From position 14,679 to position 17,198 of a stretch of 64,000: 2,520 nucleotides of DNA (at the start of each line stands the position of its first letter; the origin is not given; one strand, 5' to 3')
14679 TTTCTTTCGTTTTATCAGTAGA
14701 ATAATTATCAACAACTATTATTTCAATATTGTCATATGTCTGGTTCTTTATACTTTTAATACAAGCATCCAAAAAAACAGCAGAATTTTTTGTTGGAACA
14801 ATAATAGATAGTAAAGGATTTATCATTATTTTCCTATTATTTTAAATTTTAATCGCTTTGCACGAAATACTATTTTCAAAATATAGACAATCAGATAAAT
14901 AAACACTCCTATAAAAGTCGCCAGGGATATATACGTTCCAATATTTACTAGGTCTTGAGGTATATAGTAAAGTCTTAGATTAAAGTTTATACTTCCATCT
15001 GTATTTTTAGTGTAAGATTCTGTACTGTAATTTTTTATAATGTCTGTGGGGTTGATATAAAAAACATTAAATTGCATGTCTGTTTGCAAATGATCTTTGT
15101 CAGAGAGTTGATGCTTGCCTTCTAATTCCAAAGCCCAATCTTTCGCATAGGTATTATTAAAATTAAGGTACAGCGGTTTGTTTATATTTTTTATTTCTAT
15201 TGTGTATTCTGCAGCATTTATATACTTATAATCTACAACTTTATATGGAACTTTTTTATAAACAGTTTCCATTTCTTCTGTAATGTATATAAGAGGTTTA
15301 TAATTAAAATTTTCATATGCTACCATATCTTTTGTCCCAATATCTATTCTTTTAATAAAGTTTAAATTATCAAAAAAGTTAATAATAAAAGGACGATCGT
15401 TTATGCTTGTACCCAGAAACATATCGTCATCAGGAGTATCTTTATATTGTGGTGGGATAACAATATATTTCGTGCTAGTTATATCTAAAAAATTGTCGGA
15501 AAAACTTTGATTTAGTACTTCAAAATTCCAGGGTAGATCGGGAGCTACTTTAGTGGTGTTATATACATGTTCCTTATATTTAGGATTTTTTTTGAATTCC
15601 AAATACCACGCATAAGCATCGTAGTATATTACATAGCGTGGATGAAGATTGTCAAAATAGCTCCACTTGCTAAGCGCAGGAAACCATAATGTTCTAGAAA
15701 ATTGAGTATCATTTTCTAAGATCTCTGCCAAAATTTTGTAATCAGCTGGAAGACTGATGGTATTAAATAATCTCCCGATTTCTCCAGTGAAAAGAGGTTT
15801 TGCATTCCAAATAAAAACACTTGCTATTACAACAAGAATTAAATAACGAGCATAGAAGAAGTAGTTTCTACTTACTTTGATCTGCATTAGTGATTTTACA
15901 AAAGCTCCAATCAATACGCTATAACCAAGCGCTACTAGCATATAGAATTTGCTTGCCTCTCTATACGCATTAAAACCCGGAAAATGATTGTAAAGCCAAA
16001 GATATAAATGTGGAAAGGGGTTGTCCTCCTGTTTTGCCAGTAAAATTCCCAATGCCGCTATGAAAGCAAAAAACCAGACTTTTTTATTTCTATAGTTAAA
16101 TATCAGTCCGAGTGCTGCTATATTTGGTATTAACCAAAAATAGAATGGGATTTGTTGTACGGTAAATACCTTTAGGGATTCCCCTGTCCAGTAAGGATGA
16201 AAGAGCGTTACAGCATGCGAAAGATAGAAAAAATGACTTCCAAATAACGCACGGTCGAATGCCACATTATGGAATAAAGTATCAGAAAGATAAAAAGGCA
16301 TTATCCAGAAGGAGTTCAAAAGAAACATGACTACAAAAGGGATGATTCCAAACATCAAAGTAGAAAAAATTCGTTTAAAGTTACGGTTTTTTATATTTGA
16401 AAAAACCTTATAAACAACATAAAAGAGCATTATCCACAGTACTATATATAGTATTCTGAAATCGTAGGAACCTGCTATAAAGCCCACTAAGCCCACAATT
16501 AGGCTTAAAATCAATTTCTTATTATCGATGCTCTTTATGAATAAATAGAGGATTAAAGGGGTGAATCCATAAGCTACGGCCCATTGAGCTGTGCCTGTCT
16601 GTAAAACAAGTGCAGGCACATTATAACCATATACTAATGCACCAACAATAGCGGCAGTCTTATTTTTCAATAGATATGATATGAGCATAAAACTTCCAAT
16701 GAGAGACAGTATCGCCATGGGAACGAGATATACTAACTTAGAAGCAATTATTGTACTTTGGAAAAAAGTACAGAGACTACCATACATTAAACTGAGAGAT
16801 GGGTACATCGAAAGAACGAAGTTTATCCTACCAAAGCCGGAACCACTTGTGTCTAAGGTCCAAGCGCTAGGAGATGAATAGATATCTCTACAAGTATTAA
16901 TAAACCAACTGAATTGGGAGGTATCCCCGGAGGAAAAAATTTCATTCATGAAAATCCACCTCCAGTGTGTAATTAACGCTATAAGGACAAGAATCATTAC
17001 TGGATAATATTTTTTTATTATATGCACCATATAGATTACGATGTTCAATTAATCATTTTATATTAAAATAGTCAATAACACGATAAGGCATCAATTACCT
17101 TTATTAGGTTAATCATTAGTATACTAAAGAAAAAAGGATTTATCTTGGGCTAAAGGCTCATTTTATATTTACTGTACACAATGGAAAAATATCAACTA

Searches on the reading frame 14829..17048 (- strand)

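Call 7: search_protein_families(library=pfam, proteins=[window:14829-17048:-], max_evalue=1)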
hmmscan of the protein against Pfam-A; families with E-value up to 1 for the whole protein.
window:14829-17048:- (740 aa): 0 families

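Call 8: search_protein_families(library=ncbifam, proteins=[window:14829-17048:-], max_evalue=1)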
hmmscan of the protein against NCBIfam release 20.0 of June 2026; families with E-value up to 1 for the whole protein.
window:14829-17048:- (740 aa): 3 families
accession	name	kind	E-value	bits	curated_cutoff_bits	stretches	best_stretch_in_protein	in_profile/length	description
NF053599.1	transp_MmpA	equivalog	6e-07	28.4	210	1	309-409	260-359/543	MmpA family trehalose lipid delivery protein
NF008115.0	PRK10862.1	equivalog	0.018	15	184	1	100-168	75-140/156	SoxR-reducing system protein RseC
NF053521.1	SpfP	equivalog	0.14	12.3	30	1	252-260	2-10/15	small protein SpfP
